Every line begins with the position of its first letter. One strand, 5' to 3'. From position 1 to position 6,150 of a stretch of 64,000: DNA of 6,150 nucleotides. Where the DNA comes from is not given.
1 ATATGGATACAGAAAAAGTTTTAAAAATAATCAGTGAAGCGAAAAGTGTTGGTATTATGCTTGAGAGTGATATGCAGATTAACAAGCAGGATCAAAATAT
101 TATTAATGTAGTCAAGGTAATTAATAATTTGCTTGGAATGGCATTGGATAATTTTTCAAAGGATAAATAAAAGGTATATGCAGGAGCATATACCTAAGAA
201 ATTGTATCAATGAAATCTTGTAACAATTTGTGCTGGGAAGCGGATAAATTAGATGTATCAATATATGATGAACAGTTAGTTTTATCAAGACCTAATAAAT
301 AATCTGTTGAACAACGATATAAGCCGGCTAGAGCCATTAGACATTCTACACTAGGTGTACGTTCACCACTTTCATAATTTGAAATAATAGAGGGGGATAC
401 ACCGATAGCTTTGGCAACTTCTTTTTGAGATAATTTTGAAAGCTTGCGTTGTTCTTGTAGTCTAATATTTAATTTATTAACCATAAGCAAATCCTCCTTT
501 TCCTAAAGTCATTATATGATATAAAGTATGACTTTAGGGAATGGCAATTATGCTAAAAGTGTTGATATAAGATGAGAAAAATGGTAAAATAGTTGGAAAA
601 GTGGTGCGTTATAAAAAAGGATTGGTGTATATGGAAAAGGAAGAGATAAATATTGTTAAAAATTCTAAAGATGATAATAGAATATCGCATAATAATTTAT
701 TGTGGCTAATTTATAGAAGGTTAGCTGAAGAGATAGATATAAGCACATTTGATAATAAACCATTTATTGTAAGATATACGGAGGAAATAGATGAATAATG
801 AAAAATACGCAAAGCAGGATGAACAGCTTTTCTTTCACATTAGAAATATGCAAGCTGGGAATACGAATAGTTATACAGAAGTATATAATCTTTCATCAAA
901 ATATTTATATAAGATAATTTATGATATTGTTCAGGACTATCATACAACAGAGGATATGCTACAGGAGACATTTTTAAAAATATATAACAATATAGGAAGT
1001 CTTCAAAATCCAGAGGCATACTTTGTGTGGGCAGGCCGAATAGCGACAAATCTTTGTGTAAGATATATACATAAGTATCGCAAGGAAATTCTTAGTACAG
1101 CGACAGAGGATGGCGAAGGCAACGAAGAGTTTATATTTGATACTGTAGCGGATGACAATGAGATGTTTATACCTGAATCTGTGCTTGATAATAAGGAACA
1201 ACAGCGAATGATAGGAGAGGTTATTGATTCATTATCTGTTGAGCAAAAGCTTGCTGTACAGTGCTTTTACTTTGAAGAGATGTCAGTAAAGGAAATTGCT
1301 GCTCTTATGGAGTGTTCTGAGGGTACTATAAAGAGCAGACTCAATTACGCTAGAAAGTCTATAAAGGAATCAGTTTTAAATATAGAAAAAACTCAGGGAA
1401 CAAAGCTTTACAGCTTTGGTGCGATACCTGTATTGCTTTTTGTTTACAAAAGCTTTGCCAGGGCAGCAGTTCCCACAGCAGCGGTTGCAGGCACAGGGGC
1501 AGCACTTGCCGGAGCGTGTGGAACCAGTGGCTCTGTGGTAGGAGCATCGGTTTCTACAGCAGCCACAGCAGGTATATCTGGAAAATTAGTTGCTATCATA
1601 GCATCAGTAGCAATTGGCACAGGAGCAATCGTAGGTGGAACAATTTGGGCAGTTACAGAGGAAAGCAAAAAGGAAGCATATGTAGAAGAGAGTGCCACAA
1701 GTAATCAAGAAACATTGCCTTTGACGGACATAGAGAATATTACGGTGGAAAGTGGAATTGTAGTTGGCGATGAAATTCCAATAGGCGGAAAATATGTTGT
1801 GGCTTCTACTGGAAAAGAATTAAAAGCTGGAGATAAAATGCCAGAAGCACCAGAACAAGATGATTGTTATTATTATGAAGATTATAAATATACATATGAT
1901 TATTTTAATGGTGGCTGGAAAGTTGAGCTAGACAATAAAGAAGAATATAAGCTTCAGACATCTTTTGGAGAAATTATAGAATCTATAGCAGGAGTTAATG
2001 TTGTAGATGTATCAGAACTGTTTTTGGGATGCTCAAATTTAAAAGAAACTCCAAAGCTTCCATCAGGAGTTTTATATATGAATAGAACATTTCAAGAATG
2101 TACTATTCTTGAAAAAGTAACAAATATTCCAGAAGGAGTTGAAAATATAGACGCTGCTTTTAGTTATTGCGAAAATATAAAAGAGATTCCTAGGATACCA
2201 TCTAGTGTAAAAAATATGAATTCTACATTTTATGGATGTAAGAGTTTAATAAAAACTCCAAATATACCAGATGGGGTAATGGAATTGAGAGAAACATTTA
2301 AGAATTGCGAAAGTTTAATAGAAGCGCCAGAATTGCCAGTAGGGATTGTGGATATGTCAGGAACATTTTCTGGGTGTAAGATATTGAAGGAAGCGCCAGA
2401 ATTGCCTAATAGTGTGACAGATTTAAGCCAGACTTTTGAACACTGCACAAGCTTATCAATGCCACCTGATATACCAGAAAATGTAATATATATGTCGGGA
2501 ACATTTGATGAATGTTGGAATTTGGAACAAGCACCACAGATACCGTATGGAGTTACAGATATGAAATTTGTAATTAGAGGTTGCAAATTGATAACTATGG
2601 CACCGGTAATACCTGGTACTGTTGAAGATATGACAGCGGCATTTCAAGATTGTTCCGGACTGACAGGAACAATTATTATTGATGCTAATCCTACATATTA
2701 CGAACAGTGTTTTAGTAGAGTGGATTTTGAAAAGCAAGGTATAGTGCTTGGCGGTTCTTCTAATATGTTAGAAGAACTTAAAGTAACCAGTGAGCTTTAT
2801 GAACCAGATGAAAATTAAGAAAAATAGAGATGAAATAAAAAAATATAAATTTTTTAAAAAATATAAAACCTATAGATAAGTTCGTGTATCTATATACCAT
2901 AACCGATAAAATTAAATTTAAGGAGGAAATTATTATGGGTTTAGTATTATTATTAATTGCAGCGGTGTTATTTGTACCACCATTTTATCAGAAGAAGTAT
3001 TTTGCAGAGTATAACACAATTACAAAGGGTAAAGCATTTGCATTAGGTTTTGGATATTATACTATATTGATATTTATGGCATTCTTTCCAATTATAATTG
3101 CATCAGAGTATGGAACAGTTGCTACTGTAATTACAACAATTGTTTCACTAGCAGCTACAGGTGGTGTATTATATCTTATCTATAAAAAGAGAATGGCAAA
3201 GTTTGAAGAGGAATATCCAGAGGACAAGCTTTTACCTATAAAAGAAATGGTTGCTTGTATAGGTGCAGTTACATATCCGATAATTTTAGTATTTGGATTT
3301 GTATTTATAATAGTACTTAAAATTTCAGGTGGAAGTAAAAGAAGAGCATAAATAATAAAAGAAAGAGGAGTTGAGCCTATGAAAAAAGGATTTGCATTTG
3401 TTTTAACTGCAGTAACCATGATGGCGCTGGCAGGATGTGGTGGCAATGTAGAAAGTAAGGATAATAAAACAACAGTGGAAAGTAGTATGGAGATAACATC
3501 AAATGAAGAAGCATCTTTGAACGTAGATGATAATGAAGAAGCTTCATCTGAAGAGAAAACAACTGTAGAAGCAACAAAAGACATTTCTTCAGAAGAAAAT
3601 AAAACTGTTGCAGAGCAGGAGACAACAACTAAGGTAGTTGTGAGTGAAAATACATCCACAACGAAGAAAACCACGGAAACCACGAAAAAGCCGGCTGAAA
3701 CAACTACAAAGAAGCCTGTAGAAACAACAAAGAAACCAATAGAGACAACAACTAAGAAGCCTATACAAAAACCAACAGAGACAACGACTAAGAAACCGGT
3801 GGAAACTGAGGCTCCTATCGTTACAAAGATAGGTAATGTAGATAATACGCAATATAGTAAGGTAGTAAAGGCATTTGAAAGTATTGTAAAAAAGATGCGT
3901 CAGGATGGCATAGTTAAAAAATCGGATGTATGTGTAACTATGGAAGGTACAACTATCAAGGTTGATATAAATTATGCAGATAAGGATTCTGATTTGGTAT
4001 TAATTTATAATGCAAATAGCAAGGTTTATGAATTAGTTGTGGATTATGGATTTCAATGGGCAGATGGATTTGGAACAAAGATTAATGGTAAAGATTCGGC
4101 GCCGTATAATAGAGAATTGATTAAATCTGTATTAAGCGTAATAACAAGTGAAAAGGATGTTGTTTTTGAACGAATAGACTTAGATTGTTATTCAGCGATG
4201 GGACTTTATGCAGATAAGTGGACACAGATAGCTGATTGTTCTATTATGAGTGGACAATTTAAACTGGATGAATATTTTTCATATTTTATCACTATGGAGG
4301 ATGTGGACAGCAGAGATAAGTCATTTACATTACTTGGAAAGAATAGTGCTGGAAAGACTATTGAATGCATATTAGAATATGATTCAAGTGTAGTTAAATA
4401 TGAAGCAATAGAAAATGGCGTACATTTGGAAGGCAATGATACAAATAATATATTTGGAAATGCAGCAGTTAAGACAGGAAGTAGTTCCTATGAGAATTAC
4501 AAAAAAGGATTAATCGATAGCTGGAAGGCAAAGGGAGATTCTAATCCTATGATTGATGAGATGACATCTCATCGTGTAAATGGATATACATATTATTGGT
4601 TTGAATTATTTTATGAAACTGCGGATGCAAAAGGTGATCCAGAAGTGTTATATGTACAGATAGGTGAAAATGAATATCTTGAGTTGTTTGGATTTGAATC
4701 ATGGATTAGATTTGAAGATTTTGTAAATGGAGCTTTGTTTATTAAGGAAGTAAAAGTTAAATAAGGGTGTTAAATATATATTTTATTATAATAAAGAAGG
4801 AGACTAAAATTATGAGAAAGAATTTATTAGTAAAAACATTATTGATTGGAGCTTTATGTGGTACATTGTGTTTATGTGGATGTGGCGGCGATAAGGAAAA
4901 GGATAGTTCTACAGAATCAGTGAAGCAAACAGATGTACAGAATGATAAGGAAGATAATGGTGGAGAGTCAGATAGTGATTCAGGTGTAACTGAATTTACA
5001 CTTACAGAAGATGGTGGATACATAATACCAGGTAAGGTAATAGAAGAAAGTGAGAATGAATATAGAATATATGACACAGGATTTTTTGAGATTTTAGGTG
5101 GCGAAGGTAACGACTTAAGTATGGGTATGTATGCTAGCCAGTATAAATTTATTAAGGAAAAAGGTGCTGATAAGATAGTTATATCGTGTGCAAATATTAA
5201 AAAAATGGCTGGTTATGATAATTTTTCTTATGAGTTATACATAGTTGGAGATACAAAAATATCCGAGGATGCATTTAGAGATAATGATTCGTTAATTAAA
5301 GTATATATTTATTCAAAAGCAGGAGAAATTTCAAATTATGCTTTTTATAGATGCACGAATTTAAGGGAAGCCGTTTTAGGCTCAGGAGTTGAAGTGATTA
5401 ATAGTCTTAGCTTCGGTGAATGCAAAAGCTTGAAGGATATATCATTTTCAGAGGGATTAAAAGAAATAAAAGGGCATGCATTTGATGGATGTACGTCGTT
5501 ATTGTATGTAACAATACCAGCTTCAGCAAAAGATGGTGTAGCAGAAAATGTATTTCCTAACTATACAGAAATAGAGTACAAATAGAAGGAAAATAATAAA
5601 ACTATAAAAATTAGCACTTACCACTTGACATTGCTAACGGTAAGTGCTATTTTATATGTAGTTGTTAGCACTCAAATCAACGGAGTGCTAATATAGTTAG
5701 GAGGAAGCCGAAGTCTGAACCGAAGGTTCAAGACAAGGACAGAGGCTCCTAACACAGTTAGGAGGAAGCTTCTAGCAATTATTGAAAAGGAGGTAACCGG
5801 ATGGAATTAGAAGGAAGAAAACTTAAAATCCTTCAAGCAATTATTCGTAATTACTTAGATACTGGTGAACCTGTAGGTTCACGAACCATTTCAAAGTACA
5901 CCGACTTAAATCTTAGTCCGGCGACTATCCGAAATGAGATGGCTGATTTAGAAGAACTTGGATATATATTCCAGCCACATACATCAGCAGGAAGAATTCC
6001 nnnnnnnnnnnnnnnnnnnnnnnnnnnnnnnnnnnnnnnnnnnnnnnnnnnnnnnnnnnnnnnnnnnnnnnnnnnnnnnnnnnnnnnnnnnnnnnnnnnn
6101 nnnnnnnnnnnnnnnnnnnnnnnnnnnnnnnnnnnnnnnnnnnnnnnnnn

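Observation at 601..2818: Membrane-tethered ECF sigma factor fused to a BspA-type LRR ectodomain, next to a divergent XRE regulator and a coupled small ORF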

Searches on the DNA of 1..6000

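Call 77: search_rna_families(source=window, start=1, end=6000, threshold=evalue, max_evalue=1)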
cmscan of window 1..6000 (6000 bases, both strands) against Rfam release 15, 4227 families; matches with E-value up to 1: 3.
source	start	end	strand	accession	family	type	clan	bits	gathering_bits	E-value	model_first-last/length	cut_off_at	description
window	5597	5665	-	RF01413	miR-430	Gene; miRNA;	CL00096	35.1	47.3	0.00097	1-70/70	no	miR-430 microRNA precursor family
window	5598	5666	+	RF01413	miR-430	Gene; miRNA;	CL00096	28.6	47.3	0.04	1-70/70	no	miR-430 microRNA precursor family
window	5592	5672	-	RF03320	mir-1743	Gene; miRNA;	-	23.5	100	0.42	1-79/79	no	mir-1743 microRNA precursor family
